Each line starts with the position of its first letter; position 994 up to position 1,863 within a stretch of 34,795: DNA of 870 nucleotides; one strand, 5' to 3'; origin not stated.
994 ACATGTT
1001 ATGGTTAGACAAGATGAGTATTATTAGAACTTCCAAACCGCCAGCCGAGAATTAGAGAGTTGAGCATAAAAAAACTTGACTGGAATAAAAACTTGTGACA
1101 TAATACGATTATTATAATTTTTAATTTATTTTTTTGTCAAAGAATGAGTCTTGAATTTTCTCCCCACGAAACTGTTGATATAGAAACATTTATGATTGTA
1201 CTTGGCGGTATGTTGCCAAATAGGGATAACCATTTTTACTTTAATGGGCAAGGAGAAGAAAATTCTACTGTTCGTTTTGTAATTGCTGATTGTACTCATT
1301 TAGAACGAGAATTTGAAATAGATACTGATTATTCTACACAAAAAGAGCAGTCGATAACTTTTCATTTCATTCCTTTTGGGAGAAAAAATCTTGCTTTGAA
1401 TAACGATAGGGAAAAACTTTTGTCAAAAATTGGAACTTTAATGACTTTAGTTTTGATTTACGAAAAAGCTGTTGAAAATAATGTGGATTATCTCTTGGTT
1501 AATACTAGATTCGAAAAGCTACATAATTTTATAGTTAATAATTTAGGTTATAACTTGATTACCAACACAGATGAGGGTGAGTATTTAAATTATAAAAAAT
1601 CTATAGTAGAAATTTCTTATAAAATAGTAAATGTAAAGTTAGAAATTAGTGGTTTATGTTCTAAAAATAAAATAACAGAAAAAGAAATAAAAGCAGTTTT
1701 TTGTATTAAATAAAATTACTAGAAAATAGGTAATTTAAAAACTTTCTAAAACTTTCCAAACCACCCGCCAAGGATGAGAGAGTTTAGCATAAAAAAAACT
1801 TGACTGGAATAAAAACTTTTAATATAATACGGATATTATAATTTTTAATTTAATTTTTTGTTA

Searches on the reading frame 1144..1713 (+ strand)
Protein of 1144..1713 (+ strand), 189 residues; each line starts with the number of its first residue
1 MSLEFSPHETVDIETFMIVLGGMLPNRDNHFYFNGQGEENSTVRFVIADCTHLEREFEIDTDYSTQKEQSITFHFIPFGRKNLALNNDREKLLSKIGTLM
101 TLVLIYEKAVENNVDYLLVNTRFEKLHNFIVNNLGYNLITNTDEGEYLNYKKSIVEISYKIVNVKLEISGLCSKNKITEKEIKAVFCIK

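Call 7: search_protein_families(library=pfam, proteins=[window:1144-1713:+], max_evalue=0.1)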
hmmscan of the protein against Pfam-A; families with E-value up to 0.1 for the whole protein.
window:1144-1713:+ (189 aa): 0 families

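Call 8: search_protein_families(library=padloc, proteins=[window:1144-1713:+], max_evalue=0.1)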
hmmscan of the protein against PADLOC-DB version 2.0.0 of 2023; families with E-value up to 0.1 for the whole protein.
window:1144-1713:+ (189 aa): 0 families

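Call 22: find_encoding_contigs(protein=window:1144-1713:+, flank=10000, max_places=10)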
Protein window:1144-1713:+ (189 aa): 2 contigs read that carry it; 1 place shown.
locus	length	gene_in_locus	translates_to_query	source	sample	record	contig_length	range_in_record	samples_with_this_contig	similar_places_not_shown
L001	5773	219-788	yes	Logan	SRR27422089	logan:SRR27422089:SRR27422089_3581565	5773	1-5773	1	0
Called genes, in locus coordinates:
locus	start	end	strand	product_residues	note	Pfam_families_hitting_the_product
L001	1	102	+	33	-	?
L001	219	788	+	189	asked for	-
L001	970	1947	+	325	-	-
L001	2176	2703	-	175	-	-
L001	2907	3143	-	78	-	PF00366:Ribosomal_S17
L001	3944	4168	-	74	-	-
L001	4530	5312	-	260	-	PF00696:AA_kinase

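Call 31: find_homologous_proteins(query=window:1144-1713:+, max_evalue=0.01)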
Query window:1144-1713:+ (189 aa): 2 proteins with E <= 0.01 among 38 candidates.
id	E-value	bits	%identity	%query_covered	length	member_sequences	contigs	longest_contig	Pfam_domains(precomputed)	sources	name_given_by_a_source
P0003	1.6e-110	385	94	100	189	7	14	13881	-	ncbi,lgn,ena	-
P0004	3.0e-43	166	66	68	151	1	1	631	-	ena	-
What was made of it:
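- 1144..1713 (+): Cargo B, 189 aa, orphan protein. Only 2 homologues among 5.8e9 proteins (call 31).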

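Call 33: find_encoding_contigs(protein=P0003, flank=10000, max_places=10)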
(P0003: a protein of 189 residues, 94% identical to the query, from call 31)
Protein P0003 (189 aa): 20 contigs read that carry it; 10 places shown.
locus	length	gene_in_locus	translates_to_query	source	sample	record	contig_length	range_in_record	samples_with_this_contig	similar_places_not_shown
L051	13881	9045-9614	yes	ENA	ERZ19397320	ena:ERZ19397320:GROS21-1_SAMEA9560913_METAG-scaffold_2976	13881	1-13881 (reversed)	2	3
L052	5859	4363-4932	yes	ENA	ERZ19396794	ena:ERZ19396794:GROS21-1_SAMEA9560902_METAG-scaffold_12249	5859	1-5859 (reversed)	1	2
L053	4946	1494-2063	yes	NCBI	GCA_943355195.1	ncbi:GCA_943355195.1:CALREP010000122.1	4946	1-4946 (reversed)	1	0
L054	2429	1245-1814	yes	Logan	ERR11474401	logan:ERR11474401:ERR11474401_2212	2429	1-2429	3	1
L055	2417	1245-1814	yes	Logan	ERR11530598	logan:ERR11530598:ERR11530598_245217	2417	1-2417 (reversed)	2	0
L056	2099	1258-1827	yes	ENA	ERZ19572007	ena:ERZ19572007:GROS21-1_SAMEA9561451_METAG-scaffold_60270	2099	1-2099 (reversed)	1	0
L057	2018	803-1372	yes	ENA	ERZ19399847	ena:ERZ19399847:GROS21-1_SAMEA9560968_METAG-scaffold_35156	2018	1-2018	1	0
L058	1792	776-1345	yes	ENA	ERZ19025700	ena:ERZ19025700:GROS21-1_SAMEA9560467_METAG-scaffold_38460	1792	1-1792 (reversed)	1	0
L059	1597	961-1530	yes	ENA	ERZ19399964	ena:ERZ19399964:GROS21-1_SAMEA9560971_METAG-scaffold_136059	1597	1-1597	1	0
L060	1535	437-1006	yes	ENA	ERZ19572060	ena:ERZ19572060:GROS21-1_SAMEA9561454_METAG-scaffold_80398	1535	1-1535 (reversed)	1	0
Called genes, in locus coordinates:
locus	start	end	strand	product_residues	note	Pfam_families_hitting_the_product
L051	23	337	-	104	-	-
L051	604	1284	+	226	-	PF00800:PDT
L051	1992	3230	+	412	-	PF00091:Tubulin, PF12327:FtsZ_C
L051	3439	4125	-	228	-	-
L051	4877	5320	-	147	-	PF01458:SUFBD_core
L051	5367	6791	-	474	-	PF00479:G6PD_N, PF02781:G6PD_C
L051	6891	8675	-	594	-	PF01555:N6_N4_Mtase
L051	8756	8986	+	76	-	-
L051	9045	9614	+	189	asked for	-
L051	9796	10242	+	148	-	-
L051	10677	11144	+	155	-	-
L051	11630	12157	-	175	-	-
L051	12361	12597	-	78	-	PF00366:Ribosomal_S17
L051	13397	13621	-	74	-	-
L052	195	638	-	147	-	PF01458:SUFBD_core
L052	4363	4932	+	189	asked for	-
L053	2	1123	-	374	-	?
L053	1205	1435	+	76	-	-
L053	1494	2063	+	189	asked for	-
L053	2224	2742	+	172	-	-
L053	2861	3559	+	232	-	-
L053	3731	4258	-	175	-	-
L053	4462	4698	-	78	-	PF00366:Ribosomal_S17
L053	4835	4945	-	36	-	?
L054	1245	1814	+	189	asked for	-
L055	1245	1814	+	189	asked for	-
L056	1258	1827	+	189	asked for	-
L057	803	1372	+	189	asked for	-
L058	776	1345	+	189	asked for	-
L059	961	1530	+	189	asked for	-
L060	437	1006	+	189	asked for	-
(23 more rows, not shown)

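Call 41: search_protein_families(library=pfam, proteins=[L051:6891-8675:-, L053:1205-1435:+, L053:2224-2742:+, L053:2861-3559:+, L051:3439-4125:-], max_evalue=0.05)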
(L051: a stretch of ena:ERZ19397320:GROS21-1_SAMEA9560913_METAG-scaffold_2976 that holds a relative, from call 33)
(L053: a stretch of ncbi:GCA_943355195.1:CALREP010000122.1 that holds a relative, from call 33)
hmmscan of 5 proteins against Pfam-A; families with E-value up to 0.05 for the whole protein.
L051:6891-8675:- (594 aa): 5 families
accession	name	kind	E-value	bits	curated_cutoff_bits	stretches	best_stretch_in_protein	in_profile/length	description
PF01555.25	N6_N4_Mtase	-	1.3e-45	156.5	26.7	1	22-322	1-219/221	DNA methylase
PF13847.12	Methyltransf_31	-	0.00051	20.2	27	1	283-349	2-66/145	Methyltransferase domain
PF04471.18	Mrr_cat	-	0.00061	20.3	21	1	349-410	1-74/115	Restriction endonuclease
PF08241.18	Methyltransf_11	-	0.0032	18.5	21.2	0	60-83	71-94/95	Methyltransferase domain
PF13649.12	Methyltransf_25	-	0.031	15.4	27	0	288-350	1-59/97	Methyltransferase domain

L053:1205-1435:+ (76 aa): 3 families
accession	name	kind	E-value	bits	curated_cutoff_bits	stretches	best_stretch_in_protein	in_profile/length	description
PF17376.7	DUF5398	-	0.0015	19.4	28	1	40-73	17-50/80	Family of unknown function (DUF5398)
PF07749.17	ERp29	-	0.024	15.9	24.3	1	13-64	37-89/95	Endoplasmic reticulum protein ERp29, C-terminal domain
PF18144.7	SMODS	-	0.042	14.5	26.5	0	42-76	6-40/164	Second Messenger Oligonucleotide or Dinucleotide Synthetase domain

L053:2224-2742:+ (172 aa): 0 families

L053:2861-3559:+ (232 aa): 0 families

L051:3439-4125:- (228 aa): 1 family
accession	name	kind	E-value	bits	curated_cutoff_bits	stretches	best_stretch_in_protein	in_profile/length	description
PF18977.5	DUF5713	-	0.0093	16.8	27.3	1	142-201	13-67/107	Family of unknown function (DUF5713)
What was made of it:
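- On Type II restriction-modification system: The orthologue in L051 is complete: 594 aa, N6_N4_Mtase positions 1-219 of 221 (call 41). The only lead is a sub-threshold Mrr_cat match in the C-terminal half of the 594-aa orthologue (20.3 bits, cutoff 21; call 41).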

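Call 47: search_protein_families(library=ncbifam, proteins=[L053:1205-1435:+, window:1144-1713:+, L053:2224-2742:+, L053:2861-3559:+, L051:6891-8675:-], max_evalue=0.1)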
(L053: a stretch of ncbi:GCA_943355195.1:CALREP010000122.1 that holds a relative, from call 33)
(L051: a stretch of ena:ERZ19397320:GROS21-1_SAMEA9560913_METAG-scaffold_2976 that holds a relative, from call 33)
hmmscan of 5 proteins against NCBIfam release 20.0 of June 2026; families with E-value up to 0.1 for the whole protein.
L053:1205-1435:+ (76 aa): 2 families
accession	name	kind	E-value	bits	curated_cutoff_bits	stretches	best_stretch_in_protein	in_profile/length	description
NF008070.2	PRK10807.1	equivalog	0.0028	16.4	525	1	12-73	453-511/542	intermembrane transport protein PqiB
NF006359.0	PRK08581.1-1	equivalog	0.01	14.6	798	1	2-73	188-263/619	amidase domain-containing protein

window:1144-1713:+ (189 aa): 0 families

L053:2224-2742:+ (172 aa): 0 families

L053:2861-3559:+ (232 aa): 0 families

L051:6891-8675:- (594 aa): 7 families
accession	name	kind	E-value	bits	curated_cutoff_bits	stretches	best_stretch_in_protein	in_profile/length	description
NF008572.0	PRK11524.1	equivalog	1.3e-35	123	292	2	263-337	193-267/294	adenine-specific DNA-methyltransferase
NF050803.1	DnaMtaseCcrMCaul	equivalog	6.6e-33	114.1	830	2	263-342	184-263/350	adenine-specific DNA-methyltransferase CcrM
NF010253.0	PRK13699.1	subfamily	7.7e-14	51.9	244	2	241-329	120-208/226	DNA methyltransferase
NF043040.1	corrin_prot_MT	hypoth_equivalog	0.01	15.3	180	1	272-330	29-87/216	corrinoid protein-associated methyltransferase CpaM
NF045667.1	MTase_DVU1556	equivalog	0.012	15.1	155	0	276-323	13-62/213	DVU_1556 family methyltransferase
NF003361.0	PRK04435.1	equivalog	0.026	14.3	131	0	549-583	13-47/148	ACT domain-containing protein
NF011529.0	PRK14968.1-3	equivalog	0.029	13.8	162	1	259-368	12-112/198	putative methyltransferase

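Call 48: search_protein_families(library=phrogs, proteins=[L053:1205-1435:+, window:1144-1713:+, L053:2224-2742:+, L053:2861-3559:+, L051:6891-8675:-], max_evalue=0.1)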
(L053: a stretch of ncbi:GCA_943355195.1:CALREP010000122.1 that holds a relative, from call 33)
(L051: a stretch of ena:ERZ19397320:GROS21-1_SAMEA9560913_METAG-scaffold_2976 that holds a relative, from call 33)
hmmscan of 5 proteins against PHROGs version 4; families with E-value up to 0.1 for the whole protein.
L053:1205-1435:+ (76 aa): 1 family
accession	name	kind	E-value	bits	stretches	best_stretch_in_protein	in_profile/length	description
phrog_3934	-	unknown function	0.074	13.3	1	3-33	15-45/336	-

window:1144-1713:+ (189 aa): 2 families
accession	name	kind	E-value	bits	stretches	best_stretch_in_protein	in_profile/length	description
phrog_20246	-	unknown function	0.048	14.7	0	41-66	33-58/69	-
phrog_16916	-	unknown function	0.075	14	0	45-69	11-32/61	-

L053:2224-2742:+ (172 aa): 0 families

L053:2861-3559:+ (232 aa): 0 families

L051:6891-8675:- (594 aa): 15 families
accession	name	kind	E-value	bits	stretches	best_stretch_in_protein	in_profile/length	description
phrog_67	-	other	9.7e-65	221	1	5-379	126-388/743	DNA methyltransferase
phrog_498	-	other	3.5e-18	66.5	1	14-314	215-408/633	DNA methyltransferase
phrog_3008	-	other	7.9e-15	55.8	1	265-328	150-213/244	DNA methyltransferase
phrog_6025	-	other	4.2e-14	53.6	1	4-123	13-117/192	DNA methyltransferase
phrog_18293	-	other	8.5e-14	52.5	1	259-332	40-113/119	methyltransferase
phrog_6952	-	other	2.3e-11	44.9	1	265-314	114-163/181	DNA methyltransferase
phrog_23085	-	unknown function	3.2e-07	31.1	1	256-321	35-100/138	-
phrog_23148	-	unknown function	7e-07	30.4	1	262-326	82-146/165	-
phrog_12517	-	unknown function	0.00051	20.3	1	275-325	96-146/316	-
phrog_18146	-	other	0.0007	19.6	1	265-314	49-99/452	DNA methyltransferase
phrog_12862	-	unknown function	0.019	15.9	1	5-31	5-31/149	-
phrog_16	-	DNA, RNA and nucleotide metabolism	0.023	13.8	1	274-313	857-896/986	DNA helicase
phrog_8769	-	other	0.025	15.4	1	285-332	12-59/71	methyltransferase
phrog_10183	-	other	0.04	13.1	0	267-330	98-161/889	DNA methyltransferase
phrog_35229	-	unknown function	0.097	13.8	0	296-312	18-34/59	-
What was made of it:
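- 1144..1713 (+): No family hit (calls 7, 8, 47, 48).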

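Call 49: search_protein_families(library=padloc, proteins=[L053:1205-1435:+, L053:2224-2742:+, L053:2861-3559:+, L051:6891-8675:-], max_evalue=0.1)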
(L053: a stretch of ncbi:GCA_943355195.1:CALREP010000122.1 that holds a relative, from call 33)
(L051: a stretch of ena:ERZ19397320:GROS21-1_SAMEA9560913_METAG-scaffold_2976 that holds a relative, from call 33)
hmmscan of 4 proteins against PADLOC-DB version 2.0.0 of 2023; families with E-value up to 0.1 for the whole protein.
L053:1205-1435:+ (76 aa): 0 families

L053:2224-2742:+ (172 aa): 0 families

L053:2861-3559:+ (232 aa): 0 families

L051:6891-8675:- (594 aa): 73 families (the best 25 are shown)
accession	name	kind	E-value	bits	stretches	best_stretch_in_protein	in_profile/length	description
PDLC03339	MTase_II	-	2.7e-60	202.2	2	5-153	6-147/399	Type II methyltransferase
PDLC03354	MTase_II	-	4.1e-58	195.4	1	3-337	61-394/425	Type II methyltransferase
PDLC03638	MTase_III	-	2.3e-47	159.8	1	10-314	391-665/816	Type III methyltransferase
PDLC03371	MTase_II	-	2.3e-45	153.2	1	4-331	12-257/260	Type II methyltransferase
PDLC03300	MTase_II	-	3.1e-43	146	2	244-332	196-282/302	Type II methyltransferase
PDLC03299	MTase_II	-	5.6e-42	142.2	2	254-349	185-280/296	Type II methyltransferase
PDLC03216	MTase_II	-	2.3e-35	120.3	2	265-341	194-270/364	Type II methyltransferase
PDLC03635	MTase_III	-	4.1e-35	119.6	2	216-315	461-561/708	Type III methyltransferase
PDLC03633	MTase_III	-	1.2e-34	118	2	256-331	283-359/616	Type III methyltransferase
PDLC03738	oMTase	-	1.3e-33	114.2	2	262-334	202-273/376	orphan methyltransferase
PDLC03644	MTase_III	-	1.5e-33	114.4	1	5-328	41-395/542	Type III methyltransferase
PDLC03636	MTase_III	-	3.4e-32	109.9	2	228-313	297-392/575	Type III methyltransferase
PDLC03265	MTase_II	-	3.7e-32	110.1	2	5-116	27-124/333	Type II methyltransferase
PDLC03238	MTase_II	-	7.9e-29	98.9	2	240-328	280-365/428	Type II methyltransferase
PDLC03387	MTase_II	-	3.3e-26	90.1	2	108-329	142-278/289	Type II methyltransferase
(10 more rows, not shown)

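Call 56: predict_structure(alignment_id=A3)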
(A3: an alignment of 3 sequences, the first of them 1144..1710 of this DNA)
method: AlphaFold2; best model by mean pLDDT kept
length: 189 residues; sequences in the alignment: 3
mean_pLDDT: 54.3   pTM: 0.56
mean pLDDT of the five models: 54.3, 49.5, 40.4, 34.6, 31.6
residues with pLDDT >= 90: 0; 70-90: 58; 50-70: 43; < 50: 88
segments of 3 or more residues with pLDDT < 50: 1-11, 13-82, 140-143
pLDDT, mean of each block of 10 residues (from residue 1): 34 43 32 31 30 27 33 37 63 73 73 65 65 63 56 79 86 83 59
secondary structure, 60 per line:
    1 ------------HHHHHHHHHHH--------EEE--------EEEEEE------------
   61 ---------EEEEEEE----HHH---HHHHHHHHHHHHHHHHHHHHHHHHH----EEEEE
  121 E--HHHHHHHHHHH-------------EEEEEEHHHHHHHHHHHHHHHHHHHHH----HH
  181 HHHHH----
elements in order: H13-23 E32-34 E43-48 E70-76 H87-111 E116-121 H124-134 E148-153 H154-174 H179-185
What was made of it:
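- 1144..1713 (+): AlphaFold model of low confidence, pLDDT 54 (call 56).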

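Call 61: search_solved_structures(query=L053:2861-3559:+, max_evalue=10)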
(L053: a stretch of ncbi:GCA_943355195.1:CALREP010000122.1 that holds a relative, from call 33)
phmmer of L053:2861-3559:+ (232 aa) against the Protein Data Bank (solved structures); distinct sequences matched with E-value up to 10: 10.
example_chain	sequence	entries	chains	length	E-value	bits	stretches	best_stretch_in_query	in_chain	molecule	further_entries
7oyc_b1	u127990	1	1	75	0.64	12.9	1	81-119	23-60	60S ribosomal protein L29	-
3r3q_A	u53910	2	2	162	1.2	12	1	135-162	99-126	Suppressor protein STP22 of temperature-sensitive alpha-factor receptor and arginine perme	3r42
1uzx_A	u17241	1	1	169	1.4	11.7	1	135-162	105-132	VACUOLAR PROTEIN SORTING-ASSOCIATED PROTEIN VPS23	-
7l6w_A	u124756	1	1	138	1.5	11.6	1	27-94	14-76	Myeloid differentiation primary response protein MyD88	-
4dom_A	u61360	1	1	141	1.6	11.6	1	27-94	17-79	Myeloid differentiation primary response protein MyD88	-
8w8m_D2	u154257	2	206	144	1.7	11.5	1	27-94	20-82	Myeloid differentiation primary response protein MyD88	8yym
4eo7_A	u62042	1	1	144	1.7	11.5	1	27-94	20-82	Myeloid differentiation primary response protein MyD88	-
2z5v_A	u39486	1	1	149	1.8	11.4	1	27-94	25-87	Myeloid differentiation primary response protein MyD88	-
7beq_A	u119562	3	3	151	1.9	11.3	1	27-94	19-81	Myeloid differentiation primary response protein MyD88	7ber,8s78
2js7_A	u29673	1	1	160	2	11.2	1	27-94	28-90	Myeloid differentiation primary response protein MyD88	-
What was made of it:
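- Tried and rejected: Pfam, NCBIfam, PHROGs, PADLOC and PDB sequence searches gave nothing for A, B, D and E (calls 7, 8, 41, 47-49, 61).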

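Call 84: find_related_loci(query=window:1144-1713:+, collection=viral_contigs, flank=4000)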
Query window:1144-1713:+ (189 aa) in viral_contigs; peptide patterns used: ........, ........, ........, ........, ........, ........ (x = any residue, [..] = any of these).
13 stretches matched a pattern, but none encodes a relative of the query by tblastn (E <= 1e-3).

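Call 85: find_encoding_contigs(protein=P0004, flank=3000, max_places=5)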
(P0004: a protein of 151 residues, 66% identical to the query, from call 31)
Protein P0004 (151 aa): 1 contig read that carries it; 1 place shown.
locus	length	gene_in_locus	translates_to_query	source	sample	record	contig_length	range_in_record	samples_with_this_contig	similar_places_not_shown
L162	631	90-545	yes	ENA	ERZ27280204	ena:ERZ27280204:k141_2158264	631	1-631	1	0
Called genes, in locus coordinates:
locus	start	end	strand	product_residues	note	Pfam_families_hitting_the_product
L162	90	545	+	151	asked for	-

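Call 91: find_related_loci(query=L053:2861-3559:+, collection=genome_contigs, flank=4000)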
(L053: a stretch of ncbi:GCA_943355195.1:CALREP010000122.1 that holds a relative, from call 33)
Query L053:2861-3559:+ (232 aa) in genome_contigs; peptide patterns used: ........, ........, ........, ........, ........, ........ (x = any residue, [..] = any of these).
512 stretches matched a pattern, but none encodes a relative of the query by tblastn (E <= 1e-3).
